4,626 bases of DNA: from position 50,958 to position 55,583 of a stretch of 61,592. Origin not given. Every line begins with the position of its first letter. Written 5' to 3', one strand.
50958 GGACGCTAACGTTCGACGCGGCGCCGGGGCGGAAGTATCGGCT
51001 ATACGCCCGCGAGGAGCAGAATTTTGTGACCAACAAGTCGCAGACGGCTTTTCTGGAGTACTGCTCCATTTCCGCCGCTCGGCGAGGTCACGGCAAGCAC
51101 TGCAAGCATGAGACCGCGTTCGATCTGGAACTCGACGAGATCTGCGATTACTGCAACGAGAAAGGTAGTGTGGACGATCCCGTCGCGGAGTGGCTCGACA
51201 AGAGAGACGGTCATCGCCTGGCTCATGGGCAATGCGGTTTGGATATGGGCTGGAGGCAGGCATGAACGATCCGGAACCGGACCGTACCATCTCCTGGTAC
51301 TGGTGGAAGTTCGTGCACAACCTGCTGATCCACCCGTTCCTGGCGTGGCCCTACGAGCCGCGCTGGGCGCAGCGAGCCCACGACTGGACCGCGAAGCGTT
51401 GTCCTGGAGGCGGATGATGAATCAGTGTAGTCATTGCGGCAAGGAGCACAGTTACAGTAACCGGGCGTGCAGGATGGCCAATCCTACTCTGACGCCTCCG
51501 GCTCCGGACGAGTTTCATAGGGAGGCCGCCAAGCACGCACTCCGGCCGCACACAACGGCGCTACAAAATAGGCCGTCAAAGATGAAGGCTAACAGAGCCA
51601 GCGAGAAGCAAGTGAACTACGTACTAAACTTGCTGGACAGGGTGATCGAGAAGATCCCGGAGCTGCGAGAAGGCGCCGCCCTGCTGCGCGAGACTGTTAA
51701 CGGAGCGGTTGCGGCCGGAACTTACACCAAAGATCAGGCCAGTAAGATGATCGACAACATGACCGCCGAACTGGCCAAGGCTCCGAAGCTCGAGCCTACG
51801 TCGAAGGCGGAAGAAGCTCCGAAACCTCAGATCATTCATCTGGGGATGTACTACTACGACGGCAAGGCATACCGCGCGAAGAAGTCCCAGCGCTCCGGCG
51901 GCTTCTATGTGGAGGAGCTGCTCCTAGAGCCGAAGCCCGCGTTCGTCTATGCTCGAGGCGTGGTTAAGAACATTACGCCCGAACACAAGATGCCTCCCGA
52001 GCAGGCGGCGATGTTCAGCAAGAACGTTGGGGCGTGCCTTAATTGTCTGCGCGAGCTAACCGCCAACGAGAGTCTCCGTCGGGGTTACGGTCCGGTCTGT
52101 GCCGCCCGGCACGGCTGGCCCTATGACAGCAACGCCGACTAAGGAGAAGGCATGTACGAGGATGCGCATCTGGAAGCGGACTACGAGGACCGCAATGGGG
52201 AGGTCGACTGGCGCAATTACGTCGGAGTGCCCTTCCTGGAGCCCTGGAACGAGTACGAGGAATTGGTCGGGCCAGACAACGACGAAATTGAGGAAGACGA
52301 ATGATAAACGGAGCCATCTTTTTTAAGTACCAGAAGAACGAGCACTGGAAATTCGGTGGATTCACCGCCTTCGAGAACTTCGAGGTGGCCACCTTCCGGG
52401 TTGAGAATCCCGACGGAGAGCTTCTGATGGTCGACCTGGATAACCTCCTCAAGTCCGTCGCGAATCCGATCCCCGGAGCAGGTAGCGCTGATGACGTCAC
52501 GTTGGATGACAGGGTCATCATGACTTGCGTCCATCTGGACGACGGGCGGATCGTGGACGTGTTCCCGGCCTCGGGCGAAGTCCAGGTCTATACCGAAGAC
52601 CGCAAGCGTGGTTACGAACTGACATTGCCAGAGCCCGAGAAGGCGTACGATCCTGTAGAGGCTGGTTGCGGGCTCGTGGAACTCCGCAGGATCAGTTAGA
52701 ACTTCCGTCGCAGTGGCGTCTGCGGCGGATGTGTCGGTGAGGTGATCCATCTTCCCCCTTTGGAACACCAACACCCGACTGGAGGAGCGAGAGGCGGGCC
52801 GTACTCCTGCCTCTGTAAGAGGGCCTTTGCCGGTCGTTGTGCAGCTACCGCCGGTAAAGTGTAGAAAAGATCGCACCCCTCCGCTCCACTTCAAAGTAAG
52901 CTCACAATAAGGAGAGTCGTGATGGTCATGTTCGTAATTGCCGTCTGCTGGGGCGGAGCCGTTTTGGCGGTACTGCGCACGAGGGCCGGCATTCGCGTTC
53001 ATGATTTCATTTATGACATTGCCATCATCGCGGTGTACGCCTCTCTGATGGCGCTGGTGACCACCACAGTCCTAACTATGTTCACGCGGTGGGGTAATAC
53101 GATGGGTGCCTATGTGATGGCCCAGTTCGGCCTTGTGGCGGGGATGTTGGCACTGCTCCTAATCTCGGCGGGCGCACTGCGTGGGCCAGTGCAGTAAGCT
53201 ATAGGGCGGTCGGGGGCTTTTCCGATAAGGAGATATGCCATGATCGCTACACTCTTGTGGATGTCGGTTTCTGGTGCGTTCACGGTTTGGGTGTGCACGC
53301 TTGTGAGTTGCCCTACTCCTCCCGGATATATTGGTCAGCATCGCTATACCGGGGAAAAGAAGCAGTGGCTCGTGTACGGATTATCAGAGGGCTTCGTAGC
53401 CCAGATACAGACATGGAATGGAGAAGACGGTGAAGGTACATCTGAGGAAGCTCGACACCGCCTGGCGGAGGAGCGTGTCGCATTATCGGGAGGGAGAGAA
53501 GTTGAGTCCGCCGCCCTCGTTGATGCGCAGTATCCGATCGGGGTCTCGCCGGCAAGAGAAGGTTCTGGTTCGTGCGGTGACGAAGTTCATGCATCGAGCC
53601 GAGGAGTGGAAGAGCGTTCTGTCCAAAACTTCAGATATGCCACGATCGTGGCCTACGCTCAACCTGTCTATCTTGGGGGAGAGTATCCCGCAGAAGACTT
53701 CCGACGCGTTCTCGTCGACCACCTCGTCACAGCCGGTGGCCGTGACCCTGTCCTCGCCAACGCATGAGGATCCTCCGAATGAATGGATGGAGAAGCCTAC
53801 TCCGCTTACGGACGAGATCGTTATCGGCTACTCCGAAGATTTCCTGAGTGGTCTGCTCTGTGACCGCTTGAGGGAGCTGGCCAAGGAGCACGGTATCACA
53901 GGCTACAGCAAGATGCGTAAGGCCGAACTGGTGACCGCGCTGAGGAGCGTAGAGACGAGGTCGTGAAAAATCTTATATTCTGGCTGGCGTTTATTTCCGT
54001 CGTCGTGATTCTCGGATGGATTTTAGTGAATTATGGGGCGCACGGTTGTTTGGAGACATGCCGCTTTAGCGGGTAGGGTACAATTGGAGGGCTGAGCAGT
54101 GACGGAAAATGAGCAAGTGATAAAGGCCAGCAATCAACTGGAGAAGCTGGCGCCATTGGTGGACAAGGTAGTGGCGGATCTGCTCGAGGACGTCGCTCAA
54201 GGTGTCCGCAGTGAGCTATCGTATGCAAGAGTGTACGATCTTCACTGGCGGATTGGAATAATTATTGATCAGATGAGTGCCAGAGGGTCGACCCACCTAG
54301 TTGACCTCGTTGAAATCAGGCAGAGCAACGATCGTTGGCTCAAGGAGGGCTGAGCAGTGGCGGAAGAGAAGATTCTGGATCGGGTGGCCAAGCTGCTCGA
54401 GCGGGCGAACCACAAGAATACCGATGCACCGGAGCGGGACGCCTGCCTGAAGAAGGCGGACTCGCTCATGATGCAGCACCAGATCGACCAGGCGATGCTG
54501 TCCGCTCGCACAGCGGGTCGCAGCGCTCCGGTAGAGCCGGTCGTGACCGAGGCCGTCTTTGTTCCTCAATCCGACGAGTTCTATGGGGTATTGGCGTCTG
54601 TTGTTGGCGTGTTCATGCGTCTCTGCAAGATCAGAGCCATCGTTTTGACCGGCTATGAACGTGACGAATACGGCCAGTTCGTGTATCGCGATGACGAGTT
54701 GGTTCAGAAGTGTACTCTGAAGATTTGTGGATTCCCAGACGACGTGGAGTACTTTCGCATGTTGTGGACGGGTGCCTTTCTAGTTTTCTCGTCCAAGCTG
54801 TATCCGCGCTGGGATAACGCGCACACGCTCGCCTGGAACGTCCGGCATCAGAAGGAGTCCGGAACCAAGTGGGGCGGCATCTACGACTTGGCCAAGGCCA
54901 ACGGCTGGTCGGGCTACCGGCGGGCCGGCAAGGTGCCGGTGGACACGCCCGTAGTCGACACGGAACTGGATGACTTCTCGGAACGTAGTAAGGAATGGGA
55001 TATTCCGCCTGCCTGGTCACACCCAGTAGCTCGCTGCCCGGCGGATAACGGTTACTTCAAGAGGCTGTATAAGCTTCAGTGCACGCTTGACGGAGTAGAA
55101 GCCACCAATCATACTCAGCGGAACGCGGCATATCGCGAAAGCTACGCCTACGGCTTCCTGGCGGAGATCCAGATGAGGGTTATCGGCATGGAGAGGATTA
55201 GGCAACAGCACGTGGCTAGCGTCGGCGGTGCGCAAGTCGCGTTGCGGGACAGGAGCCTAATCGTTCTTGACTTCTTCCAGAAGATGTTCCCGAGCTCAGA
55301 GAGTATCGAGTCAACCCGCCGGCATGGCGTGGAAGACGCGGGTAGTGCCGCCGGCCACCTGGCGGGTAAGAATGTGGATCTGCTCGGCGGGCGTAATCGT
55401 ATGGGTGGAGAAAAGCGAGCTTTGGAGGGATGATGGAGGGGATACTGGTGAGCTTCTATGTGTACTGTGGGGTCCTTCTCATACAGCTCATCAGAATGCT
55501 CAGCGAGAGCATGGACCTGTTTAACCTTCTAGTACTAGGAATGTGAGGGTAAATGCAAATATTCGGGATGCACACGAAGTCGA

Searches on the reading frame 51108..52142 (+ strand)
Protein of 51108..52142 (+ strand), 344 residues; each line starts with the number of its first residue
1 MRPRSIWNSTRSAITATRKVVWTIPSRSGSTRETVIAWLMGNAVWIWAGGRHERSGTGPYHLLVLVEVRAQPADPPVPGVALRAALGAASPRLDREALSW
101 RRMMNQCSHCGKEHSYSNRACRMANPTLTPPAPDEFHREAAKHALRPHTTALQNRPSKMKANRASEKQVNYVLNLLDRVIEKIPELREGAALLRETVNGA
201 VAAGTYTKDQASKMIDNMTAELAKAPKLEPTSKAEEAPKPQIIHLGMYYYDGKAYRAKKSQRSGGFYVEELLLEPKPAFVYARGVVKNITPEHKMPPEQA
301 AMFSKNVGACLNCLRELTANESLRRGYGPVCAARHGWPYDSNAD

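Call 78: search_protein_families(library=phrogs, proteins=[window:51108-52142:+], max_evalue=0.00001)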
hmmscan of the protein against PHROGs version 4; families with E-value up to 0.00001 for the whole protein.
window:51108-52142:+ (344 aa): 2 families
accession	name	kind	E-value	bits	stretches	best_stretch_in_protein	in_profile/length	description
phrog_636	-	unknown function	2.5e-22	81.4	1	141-337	16-234/254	-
phrog_4046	-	unknown function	4.4e-08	34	1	293-337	257-301/301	-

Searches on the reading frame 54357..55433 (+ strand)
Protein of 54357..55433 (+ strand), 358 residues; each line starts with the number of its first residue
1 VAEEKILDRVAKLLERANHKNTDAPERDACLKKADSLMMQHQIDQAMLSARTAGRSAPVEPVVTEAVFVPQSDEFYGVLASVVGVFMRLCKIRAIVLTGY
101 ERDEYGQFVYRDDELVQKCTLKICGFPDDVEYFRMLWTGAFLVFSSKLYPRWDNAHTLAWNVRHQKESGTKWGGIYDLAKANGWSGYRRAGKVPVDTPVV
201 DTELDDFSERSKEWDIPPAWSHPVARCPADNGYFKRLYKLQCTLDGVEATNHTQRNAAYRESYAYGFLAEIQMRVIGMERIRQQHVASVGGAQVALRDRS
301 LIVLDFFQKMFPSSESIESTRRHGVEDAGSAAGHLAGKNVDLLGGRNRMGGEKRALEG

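Call 78: search_protein_families(library=phrogs, proteins=[window:54357-55433:+], max_evalue=0.00001)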
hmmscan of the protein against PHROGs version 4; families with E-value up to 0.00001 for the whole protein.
window:54357-55433:+ (358 aa): 1 family
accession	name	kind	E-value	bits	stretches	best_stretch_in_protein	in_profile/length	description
phrog_421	-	unknown function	2.4e-25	90.4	1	1-348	4-232/241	unknown function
